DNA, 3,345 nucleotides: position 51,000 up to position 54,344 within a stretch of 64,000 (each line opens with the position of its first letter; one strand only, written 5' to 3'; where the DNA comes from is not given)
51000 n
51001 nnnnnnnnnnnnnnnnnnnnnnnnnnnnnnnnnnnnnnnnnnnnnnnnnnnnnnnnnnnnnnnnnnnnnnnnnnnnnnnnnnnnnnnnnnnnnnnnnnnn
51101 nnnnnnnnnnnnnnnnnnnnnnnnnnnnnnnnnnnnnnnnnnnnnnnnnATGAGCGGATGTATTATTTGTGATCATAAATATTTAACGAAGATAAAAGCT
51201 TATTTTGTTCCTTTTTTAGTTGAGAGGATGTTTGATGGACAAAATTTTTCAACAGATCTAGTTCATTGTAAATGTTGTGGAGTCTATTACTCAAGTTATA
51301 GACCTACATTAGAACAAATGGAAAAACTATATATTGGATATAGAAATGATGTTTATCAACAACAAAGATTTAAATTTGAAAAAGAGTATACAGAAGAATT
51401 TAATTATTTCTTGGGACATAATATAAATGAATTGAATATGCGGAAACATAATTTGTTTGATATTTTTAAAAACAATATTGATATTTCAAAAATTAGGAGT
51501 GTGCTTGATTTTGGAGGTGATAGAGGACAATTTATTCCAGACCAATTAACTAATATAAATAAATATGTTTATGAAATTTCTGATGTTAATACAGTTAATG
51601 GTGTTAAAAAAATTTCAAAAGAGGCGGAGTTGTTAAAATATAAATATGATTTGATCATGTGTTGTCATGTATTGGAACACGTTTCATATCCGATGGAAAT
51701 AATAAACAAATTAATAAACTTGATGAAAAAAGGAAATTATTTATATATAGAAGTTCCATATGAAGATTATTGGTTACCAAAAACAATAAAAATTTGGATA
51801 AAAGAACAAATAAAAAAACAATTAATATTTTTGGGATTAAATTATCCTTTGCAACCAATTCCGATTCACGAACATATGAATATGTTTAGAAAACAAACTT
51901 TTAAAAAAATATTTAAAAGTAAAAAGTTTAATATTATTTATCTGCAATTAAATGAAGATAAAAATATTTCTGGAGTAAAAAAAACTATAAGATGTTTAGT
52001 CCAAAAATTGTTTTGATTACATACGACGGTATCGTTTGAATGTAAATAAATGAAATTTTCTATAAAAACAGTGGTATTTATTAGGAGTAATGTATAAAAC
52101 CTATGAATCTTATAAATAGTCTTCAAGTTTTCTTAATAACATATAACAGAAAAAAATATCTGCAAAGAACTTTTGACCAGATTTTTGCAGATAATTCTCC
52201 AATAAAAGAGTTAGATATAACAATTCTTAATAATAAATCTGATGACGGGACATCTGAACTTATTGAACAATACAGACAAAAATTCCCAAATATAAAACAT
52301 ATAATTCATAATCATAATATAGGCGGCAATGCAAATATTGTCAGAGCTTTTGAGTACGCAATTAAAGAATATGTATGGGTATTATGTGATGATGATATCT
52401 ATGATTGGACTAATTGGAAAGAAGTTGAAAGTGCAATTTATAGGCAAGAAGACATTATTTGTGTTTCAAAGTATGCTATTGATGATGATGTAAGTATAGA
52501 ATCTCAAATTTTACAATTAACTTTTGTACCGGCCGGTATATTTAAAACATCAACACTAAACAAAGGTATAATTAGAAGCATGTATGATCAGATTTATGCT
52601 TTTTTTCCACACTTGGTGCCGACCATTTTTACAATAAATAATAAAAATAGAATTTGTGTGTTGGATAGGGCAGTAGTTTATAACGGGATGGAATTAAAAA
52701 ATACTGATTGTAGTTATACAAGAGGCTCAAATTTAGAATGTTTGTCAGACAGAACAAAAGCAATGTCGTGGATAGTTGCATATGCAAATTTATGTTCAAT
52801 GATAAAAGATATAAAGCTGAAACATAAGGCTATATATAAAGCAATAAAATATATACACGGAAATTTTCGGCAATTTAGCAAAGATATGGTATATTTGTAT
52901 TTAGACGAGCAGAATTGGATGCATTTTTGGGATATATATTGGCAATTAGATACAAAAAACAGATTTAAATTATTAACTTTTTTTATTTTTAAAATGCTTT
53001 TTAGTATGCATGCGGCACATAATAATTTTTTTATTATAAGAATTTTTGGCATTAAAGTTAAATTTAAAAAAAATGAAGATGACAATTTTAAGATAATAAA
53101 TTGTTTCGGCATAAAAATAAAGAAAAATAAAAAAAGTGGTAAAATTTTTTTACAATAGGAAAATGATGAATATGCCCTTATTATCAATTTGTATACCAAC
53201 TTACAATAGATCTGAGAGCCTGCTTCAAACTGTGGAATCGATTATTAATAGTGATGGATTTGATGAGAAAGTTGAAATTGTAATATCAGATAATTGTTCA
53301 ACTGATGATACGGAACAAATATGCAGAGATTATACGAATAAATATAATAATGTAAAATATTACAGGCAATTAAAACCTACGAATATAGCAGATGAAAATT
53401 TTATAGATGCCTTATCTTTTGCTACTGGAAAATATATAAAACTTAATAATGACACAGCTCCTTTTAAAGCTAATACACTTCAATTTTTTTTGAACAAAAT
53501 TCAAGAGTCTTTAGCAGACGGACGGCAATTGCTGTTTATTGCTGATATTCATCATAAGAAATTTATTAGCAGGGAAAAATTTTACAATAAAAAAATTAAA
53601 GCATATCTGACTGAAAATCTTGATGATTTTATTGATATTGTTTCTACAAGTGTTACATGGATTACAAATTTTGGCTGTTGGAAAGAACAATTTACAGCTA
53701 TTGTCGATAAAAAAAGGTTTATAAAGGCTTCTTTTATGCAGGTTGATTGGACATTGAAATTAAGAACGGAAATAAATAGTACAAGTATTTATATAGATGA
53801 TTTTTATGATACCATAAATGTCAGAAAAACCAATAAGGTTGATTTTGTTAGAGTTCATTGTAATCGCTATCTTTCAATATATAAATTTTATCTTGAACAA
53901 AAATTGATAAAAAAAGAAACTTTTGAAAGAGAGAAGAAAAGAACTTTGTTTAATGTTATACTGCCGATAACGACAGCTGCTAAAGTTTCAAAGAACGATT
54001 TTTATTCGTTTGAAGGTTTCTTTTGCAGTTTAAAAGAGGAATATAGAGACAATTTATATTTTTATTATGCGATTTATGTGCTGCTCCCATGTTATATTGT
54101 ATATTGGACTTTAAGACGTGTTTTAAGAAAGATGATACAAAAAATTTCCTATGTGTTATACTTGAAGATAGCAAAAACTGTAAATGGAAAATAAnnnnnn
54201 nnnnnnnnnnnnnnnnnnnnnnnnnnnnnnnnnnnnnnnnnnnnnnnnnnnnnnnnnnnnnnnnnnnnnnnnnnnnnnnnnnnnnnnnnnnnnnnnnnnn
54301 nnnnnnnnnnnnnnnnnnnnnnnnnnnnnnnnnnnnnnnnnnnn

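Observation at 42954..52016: CDP-3,6-dideoxyhexose core (RfbF/G/H) coupled to a YerE-like ThDP enzyme, an aldolase-fold protein, two HAD phosphatases and a methyltransferase: candidate pathway for an undescribed branched or C-extended sugar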

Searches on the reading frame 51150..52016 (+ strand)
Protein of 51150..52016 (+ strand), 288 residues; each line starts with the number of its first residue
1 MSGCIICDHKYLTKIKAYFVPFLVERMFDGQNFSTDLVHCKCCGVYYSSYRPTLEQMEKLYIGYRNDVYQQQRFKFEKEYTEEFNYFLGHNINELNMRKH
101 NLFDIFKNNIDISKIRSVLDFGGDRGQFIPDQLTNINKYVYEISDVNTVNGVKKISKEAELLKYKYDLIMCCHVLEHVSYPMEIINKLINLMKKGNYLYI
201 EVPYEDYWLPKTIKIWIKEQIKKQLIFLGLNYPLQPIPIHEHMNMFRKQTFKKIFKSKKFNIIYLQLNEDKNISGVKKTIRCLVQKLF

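Call 3: search_protein_families(library=pfam, proteins=[window:51150-52016:+], max_evalue=0.01)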
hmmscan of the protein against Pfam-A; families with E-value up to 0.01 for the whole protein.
window:51150-52016:+ (288 aa): 4 families
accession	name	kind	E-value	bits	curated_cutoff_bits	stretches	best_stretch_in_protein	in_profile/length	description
PF13489.12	Methyltransf_23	-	9.3e-14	51.9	27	1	110-263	24-162/164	Methyltransferase domain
PF13847.12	Methyltransf_31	-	5e-05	23.5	27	1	158-220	62-129/145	Methyltransferase domain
PF08242.18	Methyltransf_12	-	0.00012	23.2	30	1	158-197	60-97/98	Methyltransferase domain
PF08241.18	Methyltransf_11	-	0.0069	17.4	21.2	0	164-200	59-95/95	Methyltransferase domain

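Call 4: search_protein_families(library=ncbifam, proteins=[window:51150-52016:+], max_evalue=0.001)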
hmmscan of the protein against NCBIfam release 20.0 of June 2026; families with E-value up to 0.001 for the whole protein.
window:51150-52016:+ (288 aa): 3 families
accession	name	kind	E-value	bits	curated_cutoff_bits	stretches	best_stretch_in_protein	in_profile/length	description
TIGR01983.1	UbiG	equivalog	1e-06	28.2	102.95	1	152-223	103-173/228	bifunctional 2-polyprenyl-6-hydroxyphenol methylase/3-demethylubiquinol 3-O-methyltransferase UbiG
TIGR04345.1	ovoA_Cterm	equivalog_domain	1.8e-05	24.4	170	1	165-205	134-174/242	putative 4-mercaptohistidine N1-methyltransferase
TIGR02905.1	spore_yutH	equivalog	0.00073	18.8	215.05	0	29-95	108-171/313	spore coat putative kinase YutH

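Call 10: search_solved_structures(query=window:51150-52016:+, max_evalue=0.01)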
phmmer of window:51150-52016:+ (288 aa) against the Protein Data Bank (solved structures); distinct sequences matched with E-value up to 0.01: 0.

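Call 60: find_homologous_proteins(query=window:51150-52016:+, max_evalue=0.001)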
Query window:51150-52016:+ (288 aa): 97 proteins with E <= 0.001 among 894 candidates.
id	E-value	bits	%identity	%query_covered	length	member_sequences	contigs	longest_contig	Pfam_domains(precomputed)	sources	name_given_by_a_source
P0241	1.3e-192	657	100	100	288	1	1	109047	PF13489.13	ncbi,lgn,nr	ncbi:MAG: methyltransferase domain-containing protein [Endomicrobiaceae bacterium]|nr:methyltransfer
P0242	1.2e-131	457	71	99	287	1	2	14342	PF13489.13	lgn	-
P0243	5.3e-94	333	57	98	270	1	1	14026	PF13489.13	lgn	-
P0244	2.0e-79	285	50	99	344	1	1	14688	PF13489.13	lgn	-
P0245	4.1e-77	278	48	99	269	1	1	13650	PF13489.13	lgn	-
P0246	8.0e-73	264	46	99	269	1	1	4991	PF13489.13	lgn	-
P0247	1.1e-71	260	50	90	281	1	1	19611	PF13489.13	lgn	-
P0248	8.7e-70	254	46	99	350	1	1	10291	PF13489.13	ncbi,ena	-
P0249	6.7e-68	248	49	90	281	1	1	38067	PF13489.13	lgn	-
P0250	8.0e-67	244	46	100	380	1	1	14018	PF13489.13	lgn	-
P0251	9.2e-66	241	47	90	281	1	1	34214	PF13489.13,PF08241.19,PF08242.19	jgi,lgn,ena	-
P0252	3.5e-64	235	45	99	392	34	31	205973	PF13489.13,PF08241.19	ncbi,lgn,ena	-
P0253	9.7e-64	234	52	77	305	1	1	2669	PF13489.13,PF08241.19,PF08242.19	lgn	-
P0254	2.5e-63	233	44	95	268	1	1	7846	PF13489.13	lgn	-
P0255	1.8e-62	230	44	92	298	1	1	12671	PF13489.13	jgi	jgi:hypothetical protein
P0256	2.3e-61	226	44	91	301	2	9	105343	PF13489.13,PF08242.19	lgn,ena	-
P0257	7.1e-61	224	45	88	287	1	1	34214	PF13489.13,PF08242.19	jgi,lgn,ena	-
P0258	2.3e-58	216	45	88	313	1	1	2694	PF13489.13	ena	-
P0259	4.7e-58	215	44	95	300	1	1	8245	PF13489.13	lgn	-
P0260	1.2e-57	214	50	72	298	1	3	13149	PF13489.13,PF08241.19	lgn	-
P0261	1.2e-57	214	46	88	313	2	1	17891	PF13489.13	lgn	-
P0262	2.6e-57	213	41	99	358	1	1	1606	PF13489.13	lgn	-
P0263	2.5e-55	206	42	98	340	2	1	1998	PF13489.13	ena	-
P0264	2.8e-55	206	40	91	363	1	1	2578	PF13489.13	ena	-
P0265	2.9e-54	203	37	99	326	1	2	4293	PF13489.13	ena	-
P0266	5.2e-52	195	42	100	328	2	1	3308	PF13489.13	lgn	-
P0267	9.3e-51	191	37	98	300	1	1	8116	PF13489.13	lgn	-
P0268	2.8e-50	190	41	90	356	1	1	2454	PF13489.13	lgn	-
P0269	3.1e-50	190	39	99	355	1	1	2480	PF13489.13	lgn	-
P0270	5.3e-49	186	40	85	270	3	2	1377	PF13489.13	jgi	jgi:hypothetical protein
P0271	3.8e-48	183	35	99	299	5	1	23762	PF13489.13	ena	-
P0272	5.0e-47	179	38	91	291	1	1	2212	PF13489.13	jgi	jgi:hypothetical protein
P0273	1.8e-46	177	38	92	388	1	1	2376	PF13489.13,PF22674.3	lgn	-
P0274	1.8e-46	177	34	99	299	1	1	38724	PF13489.13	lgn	-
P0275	5.5e-46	176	39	94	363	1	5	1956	PF13489.13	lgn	-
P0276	2.9e-45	173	36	92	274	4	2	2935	PF13489.13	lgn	-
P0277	1.5e-44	171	37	98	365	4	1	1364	PF13489.13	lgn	-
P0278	1.1e-43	168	33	91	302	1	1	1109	PF13489.13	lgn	-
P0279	1.3e-43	168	44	72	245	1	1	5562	PF13489.13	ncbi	-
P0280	3.0e-43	167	33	92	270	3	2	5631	PF13489.13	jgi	jgi:SAM-dependent methyltransferase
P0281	7.8e-43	165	30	98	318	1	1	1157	PF13489.13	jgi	jgi:hypothetical protein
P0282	5.0e-42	163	35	99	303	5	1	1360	PF13489.13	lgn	-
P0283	4.5e-41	159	30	99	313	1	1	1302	PF13489.13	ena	-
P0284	9.4e-41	158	33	98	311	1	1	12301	PF13489.13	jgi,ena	-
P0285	3.7e-40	156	36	91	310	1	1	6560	PF13489.13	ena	-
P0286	2.3e-39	154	33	94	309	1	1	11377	PF13489.13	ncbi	-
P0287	4.9e-39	153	32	92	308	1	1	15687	PF13489.13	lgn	-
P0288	1.6e-38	151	38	92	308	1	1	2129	PF13489.13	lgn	-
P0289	2.1e-38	151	39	79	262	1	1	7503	PF13489.13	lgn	-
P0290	3.9e-38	150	41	73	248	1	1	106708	PF13489.13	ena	-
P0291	1.7e-37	148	39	74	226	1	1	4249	PF13489.13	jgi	jgi:hypothetical protein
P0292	9.2e-36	142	31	99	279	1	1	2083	PF13489.13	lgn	-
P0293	2.4e-35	141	32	99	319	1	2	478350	PF13489.13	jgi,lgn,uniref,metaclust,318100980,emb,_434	uniref:Uncharacterized protein n=1 Tax=mine drainage metagenome TaxID=410659 RepID=E6PD92_9ZZZZ|meta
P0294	2.6e-34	137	41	69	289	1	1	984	PF13489.13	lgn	-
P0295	5.0e-34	136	32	92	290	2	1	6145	PF13489.13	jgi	-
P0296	1.2e-32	132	30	100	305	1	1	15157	PF13489.13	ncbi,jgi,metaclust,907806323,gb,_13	metaclust:\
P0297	7.2e-32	129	33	90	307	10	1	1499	PF13489.13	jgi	jgi:hypothetical protein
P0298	1.8e-31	128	31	93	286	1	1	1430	PF13489.13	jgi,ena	-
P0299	2.0e-31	128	29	98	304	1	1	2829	PF13489.13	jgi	jgi:hypothetical protein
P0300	2.6e-31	127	31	90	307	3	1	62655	PF13489.13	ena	-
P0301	7.2e-31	126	31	85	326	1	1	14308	PF13489.13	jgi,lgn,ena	-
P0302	9.3e-31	126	30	90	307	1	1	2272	PF13489.13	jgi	jgi:hypothetical protein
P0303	9.5e-31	126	32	90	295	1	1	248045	PF13489.13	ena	-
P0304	2.2e-30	124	28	98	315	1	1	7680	PF13489.13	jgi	jgi:hypothetical protein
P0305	3.4e-30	124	32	90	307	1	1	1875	PF13489.13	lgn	-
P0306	4.2e-30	123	31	92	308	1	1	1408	PF13489.13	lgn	-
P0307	4.8e-30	123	31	87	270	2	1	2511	PF13489.13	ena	-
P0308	6.0e-30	123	31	90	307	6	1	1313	PF13489.13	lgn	-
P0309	1.1e-29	122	30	99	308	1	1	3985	PF13489.13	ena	-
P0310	1.3e-29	122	31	91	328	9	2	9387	PF13489.13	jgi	jgi:hypothetical protein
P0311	1.8e-29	121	30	87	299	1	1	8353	PF13489.13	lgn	-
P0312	2.2e-29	121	34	79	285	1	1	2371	PF13489.13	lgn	-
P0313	2.7e-29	121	31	90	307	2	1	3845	PF13489.13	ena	-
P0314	4.6e-29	120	28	99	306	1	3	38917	PF13489.13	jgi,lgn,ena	jgi:hypothetical protein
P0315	4.7e-29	120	32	90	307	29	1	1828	PF13489.13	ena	-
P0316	8.6e-29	119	30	97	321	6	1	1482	PF13489.13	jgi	jgi:hypothetical protein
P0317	9.9e-29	119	30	90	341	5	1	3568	PF13489.13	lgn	-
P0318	1.6e-28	118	30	88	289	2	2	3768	PF13489.13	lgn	-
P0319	2.0e-28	118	31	86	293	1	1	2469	PF13489.13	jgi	jgi:hypothetical protein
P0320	3.1e-28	117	30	91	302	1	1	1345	PF13489.13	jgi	jgi:hypothetical protein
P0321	7.3e-28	116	30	91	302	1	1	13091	PF13489.13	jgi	jgi:hypothetical protein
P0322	1.0e-27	116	32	90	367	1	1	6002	PF13489.13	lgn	-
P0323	1.1e-27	116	29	91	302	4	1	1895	PF13489.13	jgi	-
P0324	4.0e-27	114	30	91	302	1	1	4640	PF13489.13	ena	-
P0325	1.1e-26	112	28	90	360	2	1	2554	PF13489.13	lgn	-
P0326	6.1e-26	110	35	68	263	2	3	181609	PF13489.13,PF08241.19,PF08242.19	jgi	jgi:SAM-dependent methyltransferase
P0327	1.4e-25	109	29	90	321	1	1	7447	PF13489.13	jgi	jgi:Methyltransferase domain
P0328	1.6e-25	108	31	79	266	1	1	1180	PF13489.13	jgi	jgi:hypothetical protein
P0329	2.1e-25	108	29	91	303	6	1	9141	PF13489.13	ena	-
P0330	3.4e-25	107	30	90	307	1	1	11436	PF13489.13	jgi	jgi:hypothetical protein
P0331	2.7e-22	98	28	90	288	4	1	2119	PF13489.13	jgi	jgi:hypothetical protein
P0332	4.7e-22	97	31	73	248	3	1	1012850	PF13489.13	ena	-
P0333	1.1e-20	93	27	90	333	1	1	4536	PF13489.13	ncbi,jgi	jgi:hypothetical protein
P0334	3.4e-20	91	33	65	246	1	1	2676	PF13489.13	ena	-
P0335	2.2e-18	85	30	65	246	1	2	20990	PF13489.13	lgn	-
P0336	5.8e-15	74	28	63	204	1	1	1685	PF13489.13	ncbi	ncbi:MAG TPA: methyltransferase domain-containing protein [Myxococcota bacterium]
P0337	1.4e-14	73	30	59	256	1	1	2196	PF13489.13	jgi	jgi:hypothetical protein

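Call 61: find_encoding_contigs(protein=P0242, flank=8000, max_places=1)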
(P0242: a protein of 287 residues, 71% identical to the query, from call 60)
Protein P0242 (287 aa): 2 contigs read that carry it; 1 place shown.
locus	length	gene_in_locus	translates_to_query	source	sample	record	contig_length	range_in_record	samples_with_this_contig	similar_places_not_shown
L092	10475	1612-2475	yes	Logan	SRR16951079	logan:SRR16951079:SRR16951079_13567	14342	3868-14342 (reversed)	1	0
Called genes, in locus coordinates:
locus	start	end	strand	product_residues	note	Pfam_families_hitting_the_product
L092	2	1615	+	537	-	?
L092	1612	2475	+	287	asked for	PF13489:Methyltransf_23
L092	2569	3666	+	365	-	PF00535:Glycos_transf_2, PF13641:Glyco_tranf_2_3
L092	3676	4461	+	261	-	PF00535:Glycos_transf_2, PF10111:Glyco_tranf_2_2, PF13641:Glyco_tranf_2_3, PF02709:Glyco_transf_7C (weak)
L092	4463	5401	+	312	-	PF00535:Glycos_transf_2, PF13641:Glyco_tranf_2_3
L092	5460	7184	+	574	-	PF00664:ABC_membrane, PF00005:ABC_tran, PF02463:SMC_N (weak)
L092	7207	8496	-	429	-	PF00245:Alk_phosphatase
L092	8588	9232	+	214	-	PF02811:PHP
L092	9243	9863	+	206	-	PF25058:ARM_TT21 (faint), PF09976:TPR_21, PF14559:TPR_19 (faint), PF12921:ATP13 (faint), PF13181:TPR_8 (faint), PF13424:TPR_12 (faint), PF13428:TPR_14 (faint), PF13174:TPR_6 (faint)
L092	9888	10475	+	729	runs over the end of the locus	PF03065:Glyco_hydro_57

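Call 62: find_encoding_contigs(protein=P0243, flank=8000, max_places=1)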
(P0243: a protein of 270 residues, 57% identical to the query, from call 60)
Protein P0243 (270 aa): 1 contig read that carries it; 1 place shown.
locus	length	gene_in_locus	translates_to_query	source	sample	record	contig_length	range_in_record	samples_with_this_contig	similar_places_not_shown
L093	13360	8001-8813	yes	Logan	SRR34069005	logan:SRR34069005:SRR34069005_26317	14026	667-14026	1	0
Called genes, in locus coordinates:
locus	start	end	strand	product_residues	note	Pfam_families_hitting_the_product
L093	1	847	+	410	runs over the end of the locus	-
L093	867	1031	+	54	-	-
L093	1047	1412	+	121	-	-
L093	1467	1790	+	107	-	-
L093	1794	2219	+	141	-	-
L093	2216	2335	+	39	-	-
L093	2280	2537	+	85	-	-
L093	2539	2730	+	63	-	-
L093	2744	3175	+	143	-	-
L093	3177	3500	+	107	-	-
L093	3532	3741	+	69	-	-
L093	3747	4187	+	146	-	-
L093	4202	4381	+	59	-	-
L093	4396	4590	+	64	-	-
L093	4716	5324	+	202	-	-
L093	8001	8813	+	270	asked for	PF13489:Methyltransf_23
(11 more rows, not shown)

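Call 63: find_encoding_contigs(protein=P0252, flank=8000, max_places=1)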
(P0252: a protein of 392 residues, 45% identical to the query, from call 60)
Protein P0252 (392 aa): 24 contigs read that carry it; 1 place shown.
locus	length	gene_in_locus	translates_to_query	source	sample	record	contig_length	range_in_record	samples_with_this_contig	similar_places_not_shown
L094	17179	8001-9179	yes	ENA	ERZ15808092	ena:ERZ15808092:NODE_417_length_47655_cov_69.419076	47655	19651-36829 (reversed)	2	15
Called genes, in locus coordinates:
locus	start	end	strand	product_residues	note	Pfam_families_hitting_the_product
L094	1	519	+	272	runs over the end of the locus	PF03328:HpcH_HpaI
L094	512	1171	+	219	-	PF04321:RmlD_sub_bind (weak), PF00106:adh_short, PF13561:adh_short_C2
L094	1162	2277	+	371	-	PF01761:DHQ_synthase, PF24621:DHQS_C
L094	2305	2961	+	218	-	PF00702:Hydrolase, PF12710:HAD (faint), PF13419:HAD_2, PF13242:Hydrolase_like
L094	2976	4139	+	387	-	PF01757:Acyl_transf_3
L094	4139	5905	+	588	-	PF02776:TPP_enzyme_N, PF00205:TPP_enzyme_M, PF02775:TPP_enzyme_C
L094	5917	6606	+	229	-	PF02348:CTP_transf_3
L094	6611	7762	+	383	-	-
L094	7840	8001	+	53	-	-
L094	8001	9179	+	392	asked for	PF08241:Methyltransf_11 (faint), PF13489:Methyltransf_23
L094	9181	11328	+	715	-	PF08759:GT-D, PF00535:Glycos_transf_2, PF13641:Glyco_tranf_2_3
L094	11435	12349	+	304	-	-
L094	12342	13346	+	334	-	PF00535:Glycos_transf_2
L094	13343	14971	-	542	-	PF00916:Sulfate_transp, PF01740:STAS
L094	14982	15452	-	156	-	-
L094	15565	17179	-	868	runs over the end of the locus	-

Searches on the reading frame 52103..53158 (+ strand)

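Call 5: search_protein_families(library=pfam, proteins=[window:52103-53158:+], max_evalue=0.01)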
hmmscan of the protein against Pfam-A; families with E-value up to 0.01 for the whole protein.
window:52103-53158:+ (351 aa): 2 families
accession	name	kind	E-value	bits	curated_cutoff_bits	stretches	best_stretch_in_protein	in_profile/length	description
PF00535.33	Glycos_transf_2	-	1.5e-18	67.7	23.3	1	9-141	2-132/168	Glycosyl transferase family 2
PF13641.12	Glyco_tranf_2_3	-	2.7e-06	28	27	1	8-99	4-98/230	Glycosyltransferase like family 2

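Call 67: search_protein_families(library=ncbifam, proteins=[window:52103-53158:+], max_evalue=1e-10)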
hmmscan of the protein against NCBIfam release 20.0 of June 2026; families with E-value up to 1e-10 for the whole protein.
window:52103-53158:+ (351 aa): 0 families

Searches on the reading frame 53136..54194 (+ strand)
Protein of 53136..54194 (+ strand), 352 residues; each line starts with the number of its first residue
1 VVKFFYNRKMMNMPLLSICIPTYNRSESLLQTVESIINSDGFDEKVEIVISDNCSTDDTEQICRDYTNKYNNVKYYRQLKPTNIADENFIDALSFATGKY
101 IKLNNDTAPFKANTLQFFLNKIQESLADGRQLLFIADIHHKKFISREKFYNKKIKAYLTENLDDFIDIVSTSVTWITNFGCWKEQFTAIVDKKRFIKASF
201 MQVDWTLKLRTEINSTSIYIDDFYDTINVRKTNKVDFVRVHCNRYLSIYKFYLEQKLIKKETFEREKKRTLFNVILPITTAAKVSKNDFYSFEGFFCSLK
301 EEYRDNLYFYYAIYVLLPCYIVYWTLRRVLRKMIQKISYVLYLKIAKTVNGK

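Call 5: search_protein_families(library=pfam, proteins=[window:53136-54194:+], max_evalue=0.01)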
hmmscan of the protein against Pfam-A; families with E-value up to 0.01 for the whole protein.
window:53136-54194:+ (352 aa): 4 families
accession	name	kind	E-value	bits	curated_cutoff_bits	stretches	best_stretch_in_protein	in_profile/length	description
PF00535.33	Glycos_transf_2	-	3.9e-19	69.6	23.3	1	17-162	1-149/168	Glycosyl transferase family 2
PF13641.12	Glyco_tranf_2_3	-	9.5e-05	22.9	27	1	16-99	3-88/230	Glycosyltransferase like family 2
PF03071.21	GNT-I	-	0.00055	19.3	25.4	1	12-85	91-161/434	GNT-I family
PF16248.10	DUF4905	-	0.0032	17.8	29.6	1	260-314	10-62/83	Domain of unknown function (DUF4905)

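Call 67: search_protein_families(library=ncbifam, proteins=[window:53136-54194:+], max_evalue=1e-10)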
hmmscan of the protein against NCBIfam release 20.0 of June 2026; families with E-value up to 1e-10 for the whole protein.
window:53136-54194:+ (352 aa): 1 family
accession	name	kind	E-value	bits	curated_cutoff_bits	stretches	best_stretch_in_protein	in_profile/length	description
NF050050.1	ProtGlycPglI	equivalog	1.6e-14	54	500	1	13-126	1-112/306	GalNAc(5)-diNAcBac-PP-undecaprenol beta-1,3-glucosyltransferase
